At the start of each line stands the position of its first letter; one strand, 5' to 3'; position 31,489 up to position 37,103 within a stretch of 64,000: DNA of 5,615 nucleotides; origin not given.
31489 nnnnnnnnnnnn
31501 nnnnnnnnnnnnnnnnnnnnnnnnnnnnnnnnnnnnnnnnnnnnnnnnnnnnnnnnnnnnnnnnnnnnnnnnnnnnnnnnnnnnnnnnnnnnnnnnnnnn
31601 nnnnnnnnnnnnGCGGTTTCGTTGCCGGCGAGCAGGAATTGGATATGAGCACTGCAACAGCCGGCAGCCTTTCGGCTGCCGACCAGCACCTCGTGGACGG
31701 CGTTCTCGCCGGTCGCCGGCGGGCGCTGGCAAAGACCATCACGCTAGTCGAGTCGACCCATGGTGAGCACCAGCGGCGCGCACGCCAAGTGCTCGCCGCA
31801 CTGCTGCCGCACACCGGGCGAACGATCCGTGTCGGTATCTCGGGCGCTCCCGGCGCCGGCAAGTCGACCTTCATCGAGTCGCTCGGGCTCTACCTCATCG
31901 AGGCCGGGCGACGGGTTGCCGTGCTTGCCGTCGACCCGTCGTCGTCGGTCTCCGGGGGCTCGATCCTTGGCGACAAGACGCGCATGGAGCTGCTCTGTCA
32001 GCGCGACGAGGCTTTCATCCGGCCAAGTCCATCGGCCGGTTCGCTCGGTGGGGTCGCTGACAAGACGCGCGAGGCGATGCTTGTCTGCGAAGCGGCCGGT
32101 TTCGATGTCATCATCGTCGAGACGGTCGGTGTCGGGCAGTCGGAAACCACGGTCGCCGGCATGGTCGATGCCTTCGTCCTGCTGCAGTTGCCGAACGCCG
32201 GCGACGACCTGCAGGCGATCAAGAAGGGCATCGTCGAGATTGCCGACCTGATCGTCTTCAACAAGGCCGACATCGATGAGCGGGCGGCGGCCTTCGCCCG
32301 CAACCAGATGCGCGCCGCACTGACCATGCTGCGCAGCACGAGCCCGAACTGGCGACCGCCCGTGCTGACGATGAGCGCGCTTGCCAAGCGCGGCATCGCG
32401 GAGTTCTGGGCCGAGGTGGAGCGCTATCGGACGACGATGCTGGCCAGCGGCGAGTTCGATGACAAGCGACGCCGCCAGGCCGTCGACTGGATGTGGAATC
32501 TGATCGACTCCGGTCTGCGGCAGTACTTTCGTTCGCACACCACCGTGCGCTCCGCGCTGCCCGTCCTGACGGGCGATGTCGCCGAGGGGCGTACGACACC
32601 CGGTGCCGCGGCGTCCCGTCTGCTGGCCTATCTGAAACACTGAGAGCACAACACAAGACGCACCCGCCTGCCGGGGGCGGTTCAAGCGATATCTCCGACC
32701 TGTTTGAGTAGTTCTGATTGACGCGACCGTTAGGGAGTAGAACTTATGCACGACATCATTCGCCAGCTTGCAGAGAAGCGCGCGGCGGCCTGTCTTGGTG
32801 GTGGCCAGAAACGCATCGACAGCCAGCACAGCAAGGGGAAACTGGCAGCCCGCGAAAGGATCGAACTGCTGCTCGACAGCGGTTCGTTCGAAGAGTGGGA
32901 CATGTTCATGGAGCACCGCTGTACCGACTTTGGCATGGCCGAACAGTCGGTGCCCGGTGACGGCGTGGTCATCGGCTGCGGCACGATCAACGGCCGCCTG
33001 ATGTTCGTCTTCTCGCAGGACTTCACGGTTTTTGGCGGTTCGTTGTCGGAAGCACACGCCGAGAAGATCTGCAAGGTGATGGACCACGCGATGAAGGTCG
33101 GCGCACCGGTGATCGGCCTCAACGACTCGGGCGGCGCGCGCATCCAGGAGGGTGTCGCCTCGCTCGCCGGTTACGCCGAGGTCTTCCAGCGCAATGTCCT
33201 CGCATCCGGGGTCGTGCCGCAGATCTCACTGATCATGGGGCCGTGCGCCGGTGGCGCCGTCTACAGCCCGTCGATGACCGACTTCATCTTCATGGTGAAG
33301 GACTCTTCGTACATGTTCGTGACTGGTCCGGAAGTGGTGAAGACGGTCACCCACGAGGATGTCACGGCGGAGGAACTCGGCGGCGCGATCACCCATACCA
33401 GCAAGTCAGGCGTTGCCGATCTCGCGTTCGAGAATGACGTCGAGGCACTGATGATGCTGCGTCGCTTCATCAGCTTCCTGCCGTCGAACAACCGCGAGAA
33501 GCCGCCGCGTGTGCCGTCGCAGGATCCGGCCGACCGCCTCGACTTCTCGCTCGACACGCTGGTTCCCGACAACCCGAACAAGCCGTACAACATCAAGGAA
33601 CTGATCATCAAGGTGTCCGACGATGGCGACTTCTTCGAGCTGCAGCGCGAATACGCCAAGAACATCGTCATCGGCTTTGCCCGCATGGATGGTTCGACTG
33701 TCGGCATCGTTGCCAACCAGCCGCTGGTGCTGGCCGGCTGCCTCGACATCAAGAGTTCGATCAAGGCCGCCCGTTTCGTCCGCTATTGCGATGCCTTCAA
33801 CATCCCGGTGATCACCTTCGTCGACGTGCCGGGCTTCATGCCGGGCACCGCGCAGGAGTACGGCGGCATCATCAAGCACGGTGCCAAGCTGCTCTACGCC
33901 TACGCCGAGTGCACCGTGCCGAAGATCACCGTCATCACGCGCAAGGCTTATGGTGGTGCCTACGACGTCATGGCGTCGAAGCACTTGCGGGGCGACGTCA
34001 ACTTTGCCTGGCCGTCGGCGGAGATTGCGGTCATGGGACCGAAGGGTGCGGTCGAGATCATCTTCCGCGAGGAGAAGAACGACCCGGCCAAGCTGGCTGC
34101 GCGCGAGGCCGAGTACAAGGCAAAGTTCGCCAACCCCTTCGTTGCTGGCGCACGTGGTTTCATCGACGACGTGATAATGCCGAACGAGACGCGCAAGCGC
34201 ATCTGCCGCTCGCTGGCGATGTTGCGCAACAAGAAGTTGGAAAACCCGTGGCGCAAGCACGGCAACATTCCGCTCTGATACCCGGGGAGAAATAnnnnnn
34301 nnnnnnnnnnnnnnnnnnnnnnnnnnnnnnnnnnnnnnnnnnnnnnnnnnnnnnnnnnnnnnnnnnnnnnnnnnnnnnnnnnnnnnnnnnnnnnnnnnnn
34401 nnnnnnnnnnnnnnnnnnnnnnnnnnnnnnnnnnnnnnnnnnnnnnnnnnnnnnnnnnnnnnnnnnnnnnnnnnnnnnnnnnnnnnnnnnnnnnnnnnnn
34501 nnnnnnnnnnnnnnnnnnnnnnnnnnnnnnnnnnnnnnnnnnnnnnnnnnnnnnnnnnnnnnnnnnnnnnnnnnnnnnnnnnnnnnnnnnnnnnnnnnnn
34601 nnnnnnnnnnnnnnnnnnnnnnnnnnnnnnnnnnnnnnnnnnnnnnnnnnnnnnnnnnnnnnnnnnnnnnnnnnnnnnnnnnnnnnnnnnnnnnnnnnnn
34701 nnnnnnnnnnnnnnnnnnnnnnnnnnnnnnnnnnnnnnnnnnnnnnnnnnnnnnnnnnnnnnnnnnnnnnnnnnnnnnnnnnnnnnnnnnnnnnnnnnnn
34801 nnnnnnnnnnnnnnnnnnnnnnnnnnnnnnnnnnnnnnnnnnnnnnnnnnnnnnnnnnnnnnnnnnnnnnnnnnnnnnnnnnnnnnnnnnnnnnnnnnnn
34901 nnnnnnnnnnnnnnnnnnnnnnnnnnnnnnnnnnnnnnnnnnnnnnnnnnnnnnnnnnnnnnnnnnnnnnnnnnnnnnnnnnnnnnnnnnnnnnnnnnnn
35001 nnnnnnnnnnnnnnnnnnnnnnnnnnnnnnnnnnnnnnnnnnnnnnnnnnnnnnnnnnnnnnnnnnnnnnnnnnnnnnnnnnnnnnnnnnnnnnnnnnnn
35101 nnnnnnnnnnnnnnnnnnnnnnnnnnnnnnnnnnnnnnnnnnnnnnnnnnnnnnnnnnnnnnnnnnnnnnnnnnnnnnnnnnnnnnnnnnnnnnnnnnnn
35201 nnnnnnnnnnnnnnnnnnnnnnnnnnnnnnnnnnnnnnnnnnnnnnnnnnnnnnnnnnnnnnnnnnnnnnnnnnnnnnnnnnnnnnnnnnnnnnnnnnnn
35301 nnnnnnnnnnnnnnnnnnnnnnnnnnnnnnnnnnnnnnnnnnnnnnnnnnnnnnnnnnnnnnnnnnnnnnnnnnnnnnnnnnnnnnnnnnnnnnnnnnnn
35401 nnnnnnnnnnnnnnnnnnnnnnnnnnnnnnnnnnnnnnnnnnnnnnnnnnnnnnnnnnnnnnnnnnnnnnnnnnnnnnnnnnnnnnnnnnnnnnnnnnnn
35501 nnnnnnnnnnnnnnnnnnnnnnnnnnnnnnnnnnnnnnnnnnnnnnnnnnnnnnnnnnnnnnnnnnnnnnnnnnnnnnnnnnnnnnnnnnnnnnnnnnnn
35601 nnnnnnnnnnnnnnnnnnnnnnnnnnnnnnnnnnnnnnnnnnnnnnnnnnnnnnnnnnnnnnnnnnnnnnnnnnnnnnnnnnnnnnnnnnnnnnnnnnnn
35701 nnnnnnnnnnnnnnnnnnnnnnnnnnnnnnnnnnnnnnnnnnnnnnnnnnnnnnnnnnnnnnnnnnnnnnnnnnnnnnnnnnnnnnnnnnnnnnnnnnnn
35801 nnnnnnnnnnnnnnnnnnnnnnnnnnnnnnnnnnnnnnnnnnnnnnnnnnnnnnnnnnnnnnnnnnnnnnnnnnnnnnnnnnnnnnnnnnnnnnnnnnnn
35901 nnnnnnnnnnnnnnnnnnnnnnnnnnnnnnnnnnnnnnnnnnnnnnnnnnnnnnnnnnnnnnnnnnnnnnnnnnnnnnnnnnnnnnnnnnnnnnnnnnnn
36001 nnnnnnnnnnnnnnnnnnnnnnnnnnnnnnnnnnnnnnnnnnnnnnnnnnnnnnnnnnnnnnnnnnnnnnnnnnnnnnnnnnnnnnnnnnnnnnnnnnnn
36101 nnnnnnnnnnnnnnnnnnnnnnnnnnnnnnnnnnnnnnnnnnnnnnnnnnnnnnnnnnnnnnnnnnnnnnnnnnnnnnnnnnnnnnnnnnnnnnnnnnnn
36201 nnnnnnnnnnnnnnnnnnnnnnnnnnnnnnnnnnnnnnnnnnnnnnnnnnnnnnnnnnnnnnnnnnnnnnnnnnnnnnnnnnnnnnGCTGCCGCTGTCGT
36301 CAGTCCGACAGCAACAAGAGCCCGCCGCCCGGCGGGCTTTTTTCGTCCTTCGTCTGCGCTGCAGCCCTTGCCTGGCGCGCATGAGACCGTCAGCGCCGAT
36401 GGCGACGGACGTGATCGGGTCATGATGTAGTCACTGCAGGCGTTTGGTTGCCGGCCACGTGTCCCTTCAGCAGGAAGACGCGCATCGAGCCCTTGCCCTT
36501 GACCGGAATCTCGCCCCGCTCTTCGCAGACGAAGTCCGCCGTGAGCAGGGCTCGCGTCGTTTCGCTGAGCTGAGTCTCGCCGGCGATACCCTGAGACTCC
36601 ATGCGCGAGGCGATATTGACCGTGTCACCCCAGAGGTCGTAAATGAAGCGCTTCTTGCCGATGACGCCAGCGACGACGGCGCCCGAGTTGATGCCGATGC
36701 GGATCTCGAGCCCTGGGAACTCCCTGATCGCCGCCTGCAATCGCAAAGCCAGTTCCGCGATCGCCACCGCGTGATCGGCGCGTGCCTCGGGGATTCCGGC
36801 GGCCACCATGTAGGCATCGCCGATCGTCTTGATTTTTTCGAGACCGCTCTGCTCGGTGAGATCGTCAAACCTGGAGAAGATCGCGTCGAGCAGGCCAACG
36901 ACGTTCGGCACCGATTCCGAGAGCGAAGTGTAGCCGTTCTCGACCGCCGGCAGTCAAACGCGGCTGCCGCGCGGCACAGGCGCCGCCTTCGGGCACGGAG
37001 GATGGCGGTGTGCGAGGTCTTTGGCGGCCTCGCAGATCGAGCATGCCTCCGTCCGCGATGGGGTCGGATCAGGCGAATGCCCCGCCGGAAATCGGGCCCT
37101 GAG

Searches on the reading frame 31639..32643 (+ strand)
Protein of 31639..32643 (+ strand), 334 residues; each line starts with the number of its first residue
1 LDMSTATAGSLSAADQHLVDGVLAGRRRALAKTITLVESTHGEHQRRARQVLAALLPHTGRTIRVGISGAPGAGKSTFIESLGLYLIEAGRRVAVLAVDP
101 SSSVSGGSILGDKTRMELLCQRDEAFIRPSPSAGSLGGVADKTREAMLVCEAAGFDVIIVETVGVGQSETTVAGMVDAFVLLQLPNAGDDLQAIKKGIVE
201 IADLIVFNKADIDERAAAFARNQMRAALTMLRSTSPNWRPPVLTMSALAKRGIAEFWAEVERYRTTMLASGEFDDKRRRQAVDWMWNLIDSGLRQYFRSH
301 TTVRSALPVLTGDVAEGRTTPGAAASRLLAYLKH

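Call 28: search_protein_families(library=pfam, proteins=[window:31639-32643:+], max_evalue=0.0001)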
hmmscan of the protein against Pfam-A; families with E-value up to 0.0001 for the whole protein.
window:31639-32643:+ (334 aa): 2 families
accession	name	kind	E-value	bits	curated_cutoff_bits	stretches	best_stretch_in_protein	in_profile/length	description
PF03308.22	MeaB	-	1.1e-111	372.6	23.1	1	30-299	1-270/273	Methylmalonyl Co-A mutase-associated GTPase MeaB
PF02492.25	cobW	-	1.8e-06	28.1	20.7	0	65-228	3-169/180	CobW/HypB/UreG, nucleotide-binding domain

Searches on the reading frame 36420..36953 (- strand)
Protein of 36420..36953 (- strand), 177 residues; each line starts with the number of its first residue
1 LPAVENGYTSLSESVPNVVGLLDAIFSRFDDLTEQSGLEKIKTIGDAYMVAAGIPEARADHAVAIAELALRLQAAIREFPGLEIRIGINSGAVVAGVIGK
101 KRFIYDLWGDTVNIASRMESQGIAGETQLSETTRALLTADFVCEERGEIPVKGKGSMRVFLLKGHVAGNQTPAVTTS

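Call 28: search_protein_families(library=pfam, proteins=[window:36420-36953:-], max_evalue=0.0001)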
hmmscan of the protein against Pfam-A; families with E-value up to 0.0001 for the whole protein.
window:36420-36953:- (177 aa): 1 family
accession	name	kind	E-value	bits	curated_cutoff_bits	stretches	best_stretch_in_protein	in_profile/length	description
PF00211.25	Guanylate_cyc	-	9.1e-50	169.2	21.9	1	8-164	19-183/183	Adenylate and Guanylate cyclase catalytic domain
